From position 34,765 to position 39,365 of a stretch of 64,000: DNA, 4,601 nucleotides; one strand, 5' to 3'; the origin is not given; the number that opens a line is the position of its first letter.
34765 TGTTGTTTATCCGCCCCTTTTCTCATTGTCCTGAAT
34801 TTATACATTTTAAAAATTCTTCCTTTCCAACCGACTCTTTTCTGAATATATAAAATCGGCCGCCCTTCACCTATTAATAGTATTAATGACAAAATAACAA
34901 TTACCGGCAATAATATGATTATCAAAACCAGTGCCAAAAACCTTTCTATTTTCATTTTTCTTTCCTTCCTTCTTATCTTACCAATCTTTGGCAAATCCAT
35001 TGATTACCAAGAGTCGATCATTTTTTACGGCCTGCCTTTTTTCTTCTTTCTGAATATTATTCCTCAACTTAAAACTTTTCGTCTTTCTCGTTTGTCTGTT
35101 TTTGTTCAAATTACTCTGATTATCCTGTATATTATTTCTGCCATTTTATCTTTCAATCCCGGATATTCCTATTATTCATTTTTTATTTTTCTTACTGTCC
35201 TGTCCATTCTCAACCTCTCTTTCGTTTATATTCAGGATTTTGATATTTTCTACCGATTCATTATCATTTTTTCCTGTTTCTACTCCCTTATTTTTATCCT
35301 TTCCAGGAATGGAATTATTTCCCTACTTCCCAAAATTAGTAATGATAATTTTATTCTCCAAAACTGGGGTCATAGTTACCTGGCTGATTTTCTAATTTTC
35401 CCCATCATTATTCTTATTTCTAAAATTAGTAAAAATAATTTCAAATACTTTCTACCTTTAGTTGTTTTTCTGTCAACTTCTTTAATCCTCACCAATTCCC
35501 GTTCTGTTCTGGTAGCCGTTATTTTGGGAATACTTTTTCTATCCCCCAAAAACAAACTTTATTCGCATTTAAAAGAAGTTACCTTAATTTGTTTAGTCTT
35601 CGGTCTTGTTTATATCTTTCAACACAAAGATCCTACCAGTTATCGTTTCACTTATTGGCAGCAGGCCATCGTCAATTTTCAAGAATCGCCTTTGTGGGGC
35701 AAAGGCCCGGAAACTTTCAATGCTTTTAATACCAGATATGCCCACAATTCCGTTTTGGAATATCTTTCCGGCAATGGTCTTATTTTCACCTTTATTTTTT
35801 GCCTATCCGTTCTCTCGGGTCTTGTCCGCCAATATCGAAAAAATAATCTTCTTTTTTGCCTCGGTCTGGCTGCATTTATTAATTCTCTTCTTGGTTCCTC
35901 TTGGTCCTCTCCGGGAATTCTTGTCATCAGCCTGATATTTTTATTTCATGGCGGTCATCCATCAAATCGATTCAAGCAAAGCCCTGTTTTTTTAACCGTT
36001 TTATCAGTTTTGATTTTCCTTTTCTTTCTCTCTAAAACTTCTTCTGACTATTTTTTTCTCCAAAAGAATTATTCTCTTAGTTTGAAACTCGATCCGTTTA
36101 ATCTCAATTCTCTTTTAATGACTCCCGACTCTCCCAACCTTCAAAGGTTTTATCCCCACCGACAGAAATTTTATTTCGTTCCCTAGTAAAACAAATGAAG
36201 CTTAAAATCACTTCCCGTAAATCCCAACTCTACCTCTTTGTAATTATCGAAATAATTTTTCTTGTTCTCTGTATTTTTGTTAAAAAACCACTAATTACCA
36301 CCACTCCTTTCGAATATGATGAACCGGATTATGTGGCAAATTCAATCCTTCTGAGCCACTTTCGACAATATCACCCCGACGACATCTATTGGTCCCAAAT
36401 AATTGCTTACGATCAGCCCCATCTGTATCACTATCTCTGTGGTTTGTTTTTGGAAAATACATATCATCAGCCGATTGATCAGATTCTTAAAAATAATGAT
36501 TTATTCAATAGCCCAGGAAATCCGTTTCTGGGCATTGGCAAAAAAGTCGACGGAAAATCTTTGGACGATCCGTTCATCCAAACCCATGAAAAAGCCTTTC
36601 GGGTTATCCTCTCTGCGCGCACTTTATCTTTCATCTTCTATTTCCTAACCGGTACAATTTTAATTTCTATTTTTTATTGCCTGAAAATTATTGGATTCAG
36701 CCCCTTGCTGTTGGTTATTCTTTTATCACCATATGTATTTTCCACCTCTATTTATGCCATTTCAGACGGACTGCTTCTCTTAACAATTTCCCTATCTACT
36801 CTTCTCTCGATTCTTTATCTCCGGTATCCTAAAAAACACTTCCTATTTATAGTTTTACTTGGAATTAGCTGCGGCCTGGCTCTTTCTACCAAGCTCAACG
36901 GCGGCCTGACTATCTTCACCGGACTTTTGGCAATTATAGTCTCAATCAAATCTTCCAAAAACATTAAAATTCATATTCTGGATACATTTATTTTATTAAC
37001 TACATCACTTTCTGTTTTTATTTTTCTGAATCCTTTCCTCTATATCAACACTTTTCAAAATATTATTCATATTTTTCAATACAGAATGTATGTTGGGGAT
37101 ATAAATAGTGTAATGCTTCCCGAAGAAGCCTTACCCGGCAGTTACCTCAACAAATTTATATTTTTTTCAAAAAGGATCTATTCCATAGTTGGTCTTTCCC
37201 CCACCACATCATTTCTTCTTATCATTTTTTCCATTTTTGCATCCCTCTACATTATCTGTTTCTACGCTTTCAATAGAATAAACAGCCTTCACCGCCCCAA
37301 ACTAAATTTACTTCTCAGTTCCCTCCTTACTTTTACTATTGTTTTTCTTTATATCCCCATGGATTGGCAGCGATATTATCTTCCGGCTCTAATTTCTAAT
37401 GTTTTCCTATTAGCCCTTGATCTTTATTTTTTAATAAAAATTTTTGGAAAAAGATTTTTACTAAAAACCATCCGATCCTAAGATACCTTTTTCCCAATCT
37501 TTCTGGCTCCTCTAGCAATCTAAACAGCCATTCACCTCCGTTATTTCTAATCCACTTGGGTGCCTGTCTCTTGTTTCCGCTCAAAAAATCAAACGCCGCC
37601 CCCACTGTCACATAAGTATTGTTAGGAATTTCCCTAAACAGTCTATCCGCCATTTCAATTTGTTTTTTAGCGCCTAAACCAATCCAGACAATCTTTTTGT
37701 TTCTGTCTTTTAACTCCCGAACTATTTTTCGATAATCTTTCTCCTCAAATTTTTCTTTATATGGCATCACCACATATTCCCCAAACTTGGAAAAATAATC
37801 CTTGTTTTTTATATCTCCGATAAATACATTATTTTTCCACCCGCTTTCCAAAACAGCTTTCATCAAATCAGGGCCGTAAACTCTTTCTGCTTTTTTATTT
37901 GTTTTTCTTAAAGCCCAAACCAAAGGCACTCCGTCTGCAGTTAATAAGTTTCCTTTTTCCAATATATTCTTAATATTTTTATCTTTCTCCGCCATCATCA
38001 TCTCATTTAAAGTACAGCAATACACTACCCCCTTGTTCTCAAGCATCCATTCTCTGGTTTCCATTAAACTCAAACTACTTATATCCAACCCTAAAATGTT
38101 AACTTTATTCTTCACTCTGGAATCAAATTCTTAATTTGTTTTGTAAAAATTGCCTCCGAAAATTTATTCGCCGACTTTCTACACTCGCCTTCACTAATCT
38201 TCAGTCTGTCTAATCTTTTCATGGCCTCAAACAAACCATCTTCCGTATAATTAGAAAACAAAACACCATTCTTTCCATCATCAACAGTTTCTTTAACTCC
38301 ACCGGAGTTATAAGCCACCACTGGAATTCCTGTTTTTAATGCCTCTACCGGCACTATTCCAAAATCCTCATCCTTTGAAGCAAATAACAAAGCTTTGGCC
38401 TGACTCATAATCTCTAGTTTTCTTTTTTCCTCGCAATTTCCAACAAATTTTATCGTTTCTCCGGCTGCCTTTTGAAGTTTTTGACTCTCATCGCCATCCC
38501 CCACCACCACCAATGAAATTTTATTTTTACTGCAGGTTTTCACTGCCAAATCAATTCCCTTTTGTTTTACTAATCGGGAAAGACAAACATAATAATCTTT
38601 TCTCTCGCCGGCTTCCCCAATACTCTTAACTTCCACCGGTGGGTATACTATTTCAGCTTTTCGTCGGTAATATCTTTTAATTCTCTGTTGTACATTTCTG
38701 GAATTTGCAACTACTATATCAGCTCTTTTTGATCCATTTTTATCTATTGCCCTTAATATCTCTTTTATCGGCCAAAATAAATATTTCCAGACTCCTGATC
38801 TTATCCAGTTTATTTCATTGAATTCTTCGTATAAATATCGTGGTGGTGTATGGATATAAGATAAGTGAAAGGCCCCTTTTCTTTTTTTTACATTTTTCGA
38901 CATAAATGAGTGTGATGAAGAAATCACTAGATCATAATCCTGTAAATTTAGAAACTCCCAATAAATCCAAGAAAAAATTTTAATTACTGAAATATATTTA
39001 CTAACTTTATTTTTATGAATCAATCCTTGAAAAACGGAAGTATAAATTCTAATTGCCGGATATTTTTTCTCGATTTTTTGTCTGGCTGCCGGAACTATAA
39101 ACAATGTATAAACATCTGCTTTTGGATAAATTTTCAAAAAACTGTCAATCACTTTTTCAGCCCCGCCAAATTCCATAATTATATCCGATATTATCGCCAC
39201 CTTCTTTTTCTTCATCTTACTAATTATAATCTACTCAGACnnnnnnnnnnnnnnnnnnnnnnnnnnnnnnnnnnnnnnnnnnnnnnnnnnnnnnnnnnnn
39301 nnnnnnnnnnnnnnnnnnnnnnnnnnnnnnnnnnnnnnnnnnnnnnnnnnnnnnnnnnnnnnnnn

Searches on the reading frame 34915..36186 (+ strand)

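Call 62: search_protein_families(library=pfam, proteins=[window:34915-36186:+], max_evalue=0.001)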
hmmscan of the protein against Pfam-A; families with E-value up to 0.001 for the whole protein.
window:34915-36186:+ (423 aa): 1 family
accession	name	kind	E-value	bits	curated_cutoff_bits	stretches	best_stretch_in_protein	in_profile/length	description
PF04932.20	Wzy_C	-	5.3e-11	43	31.7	1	182-295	2-148/149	O-Antigen ligase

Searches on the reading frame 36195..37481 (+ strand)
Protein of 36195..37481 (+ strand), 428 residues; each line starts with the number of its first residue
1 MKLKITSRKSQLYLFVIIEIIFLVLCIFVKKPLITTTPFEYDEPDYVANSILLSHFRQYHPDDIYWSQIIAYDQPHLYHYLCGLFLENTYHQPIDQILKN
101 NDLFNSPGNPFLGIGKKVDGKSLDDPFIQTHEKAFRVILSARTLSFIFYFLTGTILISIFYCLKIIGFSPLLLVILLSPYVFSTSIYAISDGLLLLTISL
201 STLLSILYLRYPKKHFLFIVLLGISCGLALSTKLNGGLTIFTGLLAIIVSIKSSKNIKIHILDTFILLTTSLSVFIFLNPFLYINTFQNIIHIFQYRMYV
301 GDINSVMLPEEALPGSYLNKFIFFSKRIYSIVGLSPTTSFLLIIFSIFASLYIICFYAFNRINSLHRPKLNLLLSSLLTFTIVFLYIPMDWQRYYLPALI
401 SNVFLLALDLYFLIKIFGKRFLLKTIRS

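Call 62: search_protein_families(library=pfam, proteins=[window:36195-37481:+], max_evalue=0.001)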
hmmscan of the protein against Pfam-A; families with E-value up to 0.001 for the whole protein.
window:36195-37481:+ (428 aa): 1 family
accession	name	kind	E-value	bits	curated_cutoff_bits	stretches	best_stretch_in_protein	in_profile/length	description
PF02366.24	PMT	-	4.1e-08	33.5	22.7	1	108-287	49-237/245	Dolichyl-phosphate-mannose-protein mannosyltransferase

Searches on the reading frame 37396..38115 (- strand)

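Call 62: search_protein_families(library=pfam, proteins=[window:37396-38115:-], max_evalue=0.001)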
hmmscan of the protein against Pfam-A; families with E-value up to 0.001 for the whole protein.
window:37396-38115:- (239 aa): 1 family
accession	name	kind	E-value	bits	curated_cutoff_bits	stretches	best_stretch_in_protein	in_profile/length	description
PF03808.19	Glyco_tran_WecG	-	1.8e-34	119.4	27.4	1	56-211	2-168/168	Glycosyl transferase WecG/TagA/CpsF family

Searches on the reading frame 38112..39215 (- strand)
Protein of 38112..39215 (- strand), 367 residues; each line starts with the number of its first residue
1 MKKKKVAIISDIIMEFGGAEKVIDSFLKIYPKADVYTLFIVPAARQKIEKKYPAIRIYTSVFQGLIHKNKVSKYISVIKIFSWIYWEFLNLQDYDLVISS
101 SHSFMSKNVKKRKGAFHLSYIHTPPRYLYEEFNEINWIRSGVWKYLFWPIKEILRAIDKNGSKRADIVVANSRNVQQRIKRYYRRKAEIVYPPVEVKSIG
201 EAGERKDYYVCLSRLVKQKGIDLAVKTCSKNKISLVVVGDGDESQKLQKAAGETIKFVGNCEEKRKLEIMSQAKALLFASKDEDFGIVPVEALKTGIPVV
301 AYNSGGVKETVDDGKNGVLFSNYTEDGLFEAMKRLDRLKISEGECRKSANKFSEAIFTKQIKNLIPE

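Call 62: search_protein_families(library=pfam, proteins=[window:38112-39215:-], max_evalue=0.001)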
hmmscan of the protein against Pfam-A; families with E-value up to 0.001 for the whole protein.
window:38112-39215:- (367 aa): 4 families
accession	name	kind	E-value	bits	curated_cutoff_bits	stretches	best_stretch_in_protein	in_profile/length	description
PF00534.26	Glycos_transf_1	-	1.7e-29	103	26.4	1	202-349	11-169/172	Glycosyl transferases group 1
PF13692.12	Glyco_trans_1_4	-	1.4e-22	80.9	27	1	209-335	4-139/142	Glycosyl transferases group 1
PF13439.12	Glyco_transf_4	-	3.4e-11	43.9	28.5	1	17-196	2-168/170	Glycosyltransferase Family 4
PF20706.3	GT4-conflict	-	8.3e-09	35.3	26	1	164-314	146-323/385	Family 4 Glycosyltransferase in conflict systems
